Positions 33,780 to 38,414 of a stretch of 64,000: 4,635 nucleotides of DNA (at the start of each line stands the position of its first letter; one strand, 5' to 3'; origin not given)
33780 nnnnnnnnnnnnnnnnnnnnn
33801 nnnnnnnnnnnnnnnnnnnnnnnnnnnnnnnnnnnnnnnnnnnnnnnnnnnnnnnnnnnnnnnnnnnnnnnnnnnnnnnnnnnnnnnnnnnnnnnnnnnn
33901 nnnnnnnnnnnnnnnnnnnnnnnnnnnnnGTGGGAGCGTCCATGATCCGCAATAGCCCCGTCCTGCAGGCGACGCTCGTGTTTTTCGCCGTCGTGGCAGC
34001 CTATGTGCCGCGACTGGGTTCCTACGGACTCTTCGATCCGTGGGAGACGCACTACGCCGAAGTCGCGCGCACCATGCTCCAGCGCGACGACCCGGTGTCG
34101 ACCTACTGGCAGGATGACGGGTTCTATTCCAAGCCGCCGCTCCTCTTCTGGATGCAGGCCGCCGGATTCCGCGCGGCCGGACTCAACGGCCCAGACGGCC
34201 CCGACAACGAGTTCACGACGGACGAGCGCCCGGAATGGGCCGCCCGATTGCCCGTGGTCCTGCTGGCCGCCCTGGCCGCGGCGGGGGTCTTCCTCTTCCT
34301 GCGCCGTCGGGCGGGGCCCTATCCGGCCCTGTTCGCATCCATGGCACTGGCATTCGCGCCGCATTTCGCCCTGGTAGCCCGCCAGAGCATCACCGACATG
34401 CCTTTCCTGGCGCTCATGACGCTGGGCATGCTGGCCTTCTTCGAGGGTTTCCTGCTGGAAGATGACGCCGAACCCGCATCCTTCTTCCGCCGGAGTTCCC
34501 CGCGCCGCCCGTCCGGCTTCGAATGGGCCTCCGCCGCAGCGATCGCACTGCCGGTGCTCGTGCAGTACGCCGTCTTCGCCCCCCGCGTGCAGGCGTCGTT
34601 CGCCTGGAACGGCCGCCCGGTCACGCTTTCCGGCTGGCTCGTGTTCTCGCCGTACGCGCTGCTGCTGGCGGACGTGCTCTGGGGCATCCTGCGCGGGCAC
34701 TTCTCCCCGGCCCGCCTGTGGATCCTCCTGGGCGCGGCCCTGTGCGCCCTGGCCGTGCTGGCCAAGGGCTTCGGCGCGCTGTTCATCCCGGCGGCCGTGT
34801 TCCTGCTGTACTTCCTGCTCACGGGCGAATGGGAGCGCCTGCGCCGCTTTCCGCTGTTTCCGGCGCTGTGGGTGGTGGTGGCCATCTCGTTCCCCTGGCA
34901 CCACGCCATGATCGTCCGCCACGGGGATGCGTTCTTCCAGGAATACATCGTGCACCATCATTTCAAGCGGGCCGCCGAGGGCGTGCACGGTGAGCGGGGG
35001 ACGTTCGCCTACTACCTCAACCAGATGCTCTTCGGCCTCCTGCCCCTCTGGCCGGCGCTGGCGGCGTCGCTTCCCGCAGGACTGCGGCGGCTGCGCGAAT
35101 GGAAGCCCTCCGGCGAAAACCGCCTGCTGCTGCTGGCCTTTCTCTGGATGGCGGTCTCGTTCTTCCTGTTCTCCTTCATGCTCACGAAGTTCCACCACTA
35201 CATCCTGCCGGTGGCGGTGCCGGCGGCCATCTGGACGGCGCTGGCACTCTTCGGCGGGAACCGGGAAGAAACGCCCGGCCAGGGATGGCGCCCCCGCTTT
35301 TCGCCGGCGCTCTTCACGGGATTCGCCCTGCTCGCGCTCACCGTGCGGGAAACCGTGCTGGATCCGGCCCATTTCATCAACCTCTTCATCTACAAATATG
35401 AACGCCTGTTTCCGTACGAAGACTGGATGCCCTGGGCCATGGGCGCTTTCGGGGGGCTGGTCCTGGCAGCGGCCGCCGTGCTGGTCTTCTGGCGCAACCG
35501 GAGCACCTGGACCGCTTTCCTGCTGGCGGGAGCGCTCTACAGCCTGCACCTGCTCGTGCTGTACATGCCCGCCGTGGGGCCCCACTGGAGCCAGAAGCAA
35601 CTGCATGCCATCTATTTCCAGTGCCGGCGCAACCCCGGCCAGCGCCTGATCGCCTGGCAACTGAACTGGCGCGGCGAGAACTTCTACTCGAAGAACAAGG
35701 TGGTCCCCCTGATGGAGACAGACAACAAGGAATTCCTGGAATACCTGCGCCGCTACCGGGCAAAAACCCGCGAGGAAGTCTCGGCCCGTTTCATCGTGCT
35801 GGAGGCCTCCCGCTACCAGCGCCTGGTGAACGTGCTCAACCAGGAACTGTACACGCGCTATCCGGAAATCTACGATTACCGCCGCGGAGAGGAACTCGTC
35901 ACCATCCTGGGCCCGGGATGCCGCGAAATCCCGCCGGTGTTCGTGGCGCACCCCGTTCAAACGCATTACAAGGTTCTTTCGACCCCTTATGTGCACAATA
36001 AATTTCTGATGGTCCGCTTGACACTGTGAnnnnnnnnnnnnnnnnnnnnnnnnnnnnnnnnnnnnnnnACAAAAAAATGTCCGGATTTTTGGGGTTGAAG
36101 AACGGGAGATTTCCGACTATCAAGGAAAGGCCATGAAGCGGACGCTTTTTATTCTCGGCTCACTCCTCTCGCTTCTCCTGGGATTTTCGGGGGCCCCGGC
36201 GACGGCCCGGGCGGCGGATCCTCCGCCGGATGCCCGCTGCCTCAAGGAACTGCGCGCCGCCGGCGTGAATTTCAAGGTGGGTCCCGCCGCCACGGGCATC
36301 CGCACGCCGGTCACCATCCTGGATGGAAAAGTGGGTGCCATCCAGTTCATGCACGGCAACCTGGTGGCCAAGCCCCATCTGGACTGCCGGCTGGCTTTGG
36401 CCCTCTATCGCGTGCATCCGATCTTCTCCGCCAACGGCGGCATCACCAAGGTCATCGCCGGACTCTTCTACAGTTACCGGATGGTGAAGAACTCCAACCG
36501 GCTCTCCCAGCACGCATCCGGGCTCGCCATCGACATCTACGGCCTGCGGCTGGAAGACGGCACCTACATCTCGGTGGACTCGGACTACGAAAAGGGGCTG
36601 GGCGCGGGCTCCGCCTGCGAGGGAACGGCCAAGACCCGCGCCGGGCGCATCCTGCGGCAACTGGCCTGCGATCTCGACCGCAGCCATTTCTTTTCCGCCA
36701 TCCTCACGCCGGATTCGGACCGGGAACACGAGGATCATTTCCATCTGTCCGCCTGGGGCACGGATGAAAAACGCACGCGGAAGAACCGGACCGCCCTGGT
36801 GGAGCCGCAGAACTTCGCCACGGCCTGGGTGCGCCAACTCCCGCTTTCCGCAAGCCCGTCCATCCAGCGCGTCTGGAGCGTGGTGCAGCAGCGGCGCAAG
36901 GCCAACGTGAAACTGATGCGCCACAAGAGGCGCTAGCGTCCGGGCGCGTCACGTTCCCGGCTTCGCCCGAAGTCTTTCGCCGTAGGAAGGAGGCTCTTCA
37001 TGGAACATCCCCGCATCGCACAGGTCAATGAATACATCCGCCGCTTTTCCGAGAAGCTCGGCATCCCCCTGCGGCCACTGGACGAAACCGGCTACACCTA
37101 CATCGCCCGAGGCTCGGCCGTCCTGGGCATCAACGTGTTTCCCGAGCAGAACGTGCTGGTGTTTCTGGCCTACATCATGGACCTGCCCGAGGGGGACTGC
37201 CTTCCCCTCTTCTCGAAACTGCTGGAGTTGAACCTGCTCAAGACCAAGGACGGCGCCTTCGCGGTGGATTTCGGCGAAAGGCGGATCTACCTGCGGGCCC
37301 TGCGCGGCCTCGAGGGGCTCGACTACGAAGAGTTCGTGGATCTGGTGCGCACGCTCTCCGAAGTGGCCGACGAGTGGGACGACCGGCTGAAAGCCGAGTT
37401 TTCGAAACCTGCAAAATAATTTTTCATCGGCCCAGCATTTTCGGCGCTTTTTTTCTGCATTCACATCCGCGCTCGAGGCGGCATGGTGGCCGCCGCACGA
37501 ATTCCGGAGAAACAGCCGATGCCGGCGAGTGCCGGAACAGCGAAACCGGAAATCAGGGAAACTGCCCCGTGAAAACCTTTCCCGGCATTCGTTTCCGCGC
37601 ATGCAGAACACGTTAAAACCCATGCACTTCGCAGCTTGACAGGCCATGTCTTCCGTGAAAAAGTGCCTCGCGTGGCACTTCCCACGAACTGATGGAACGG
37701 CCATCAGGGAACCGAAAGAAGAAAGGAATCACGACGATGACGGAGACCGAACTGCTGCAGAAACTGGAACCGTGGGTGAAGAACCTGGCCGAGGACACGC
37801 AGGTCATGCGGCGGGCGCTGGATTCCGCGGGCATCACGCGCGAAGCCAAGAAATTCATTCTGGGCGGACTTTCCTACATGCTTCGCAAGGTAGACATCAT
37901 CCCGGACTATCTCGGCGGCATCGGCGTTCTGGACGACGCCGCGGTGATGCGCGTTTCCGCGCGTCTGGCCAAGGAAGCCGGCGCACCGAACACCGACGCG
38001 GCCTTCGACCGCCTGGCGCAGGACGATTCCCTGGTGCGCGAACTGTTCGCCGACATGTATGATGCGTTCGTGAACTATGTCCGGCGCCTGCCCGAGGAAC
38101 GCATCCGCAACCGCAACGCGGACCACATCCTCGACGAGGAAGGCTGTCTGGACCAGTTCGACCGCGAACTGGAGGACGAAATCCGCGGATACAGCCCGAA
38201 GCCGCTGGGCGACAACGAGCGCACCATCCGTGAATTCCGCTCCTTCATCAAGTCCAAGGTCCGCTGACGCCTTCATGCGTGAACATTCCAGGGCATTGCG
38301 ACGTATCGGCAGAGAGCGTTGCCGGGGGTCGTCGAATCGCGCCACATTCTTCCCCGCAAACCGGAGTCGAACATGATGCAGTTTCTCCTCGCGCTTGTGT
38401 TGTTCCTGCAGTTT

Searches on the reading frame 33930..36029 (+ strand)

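Call 22: search_protein_families(library=pfam, proteins=[window:33930-36029:+], max_evalue=0.01)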
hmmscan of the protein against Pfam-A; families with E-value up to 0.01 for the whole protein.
window:33930-36029:+ (699 aa): 2 families
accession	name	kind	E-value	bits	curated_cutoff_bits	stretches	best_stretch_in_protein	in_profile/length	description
PF13231.12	PMT_2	-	1.9e-07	31.9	26.1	1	101-171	20-90/160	Dolichyl-phosphate-mannose-protein mannosyltransferase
PF02366.24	PMT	-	6.6e-06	26.3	22.7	1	44-207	20-175/245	Dolichyl-phosphate-mannose-protein mannosyltransferase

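Call 37: search_protein_families(library=ncbifam, proteins=[window:33930-36029:+], max_evalue=0.01)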
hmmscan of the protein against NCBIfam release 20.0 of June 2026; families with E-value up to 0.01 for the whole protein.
window:33930-36029:+ (699 aa): 2 families
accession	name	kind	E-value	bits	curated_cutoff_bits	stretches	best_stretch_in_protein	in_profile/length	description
NF009784.2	PRK13279.1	equivalog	1.7e-23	83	567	2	262-534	163-416/539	lipid IV(A) 4-amino-4-deoxy-L-arabinosyltransferase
NF058571.1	GVDTG_CTERM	domain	0.0025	18.1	29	0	501-524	22-44/44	GVDTG sorting domain-containing protein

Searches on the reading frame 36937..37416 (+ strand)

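Call 67: search_protein_families(library=pfam, proteins=[window:36937-37416:+], max_evalue=0.0001)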
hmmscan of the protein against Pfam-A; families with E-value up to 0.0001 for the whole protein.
window:36937-37416:+ (160 aa): 1 family
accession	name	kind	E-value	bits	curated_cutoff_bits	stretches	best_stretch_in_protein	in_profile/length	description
PF05932.18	CesT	-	5.3e-08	33.5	22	1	34-147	3-118/119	Tir chaperone protein (CesT) family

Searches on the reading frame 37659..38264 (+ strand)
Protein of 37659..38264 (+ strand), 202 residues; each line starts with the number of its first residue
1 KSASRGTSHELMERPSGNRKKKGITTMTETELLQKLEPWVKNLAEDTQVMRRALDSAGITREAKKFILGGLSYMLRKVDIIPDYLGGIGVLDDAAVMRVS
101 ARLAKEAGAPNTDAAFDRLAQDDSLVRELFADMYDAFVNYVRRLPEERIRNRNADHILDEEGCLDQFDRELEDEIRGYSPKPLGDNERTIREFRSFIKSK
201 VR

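Call 67: search_protein_families(library=pfam, proteins=[window:37659-38264:+], max_evalue=0.0001)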
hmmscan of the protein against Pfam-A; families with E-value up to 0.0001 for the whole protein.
window:37659-38264:+ (202 aa): 1 family
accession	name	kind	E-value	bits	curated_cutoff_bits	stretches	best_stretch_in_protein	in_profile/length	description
PF06803.17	DUF1232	-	1.1e-07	31.9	23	1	64-97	2-35/37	Protein of unknown function (DUF1232)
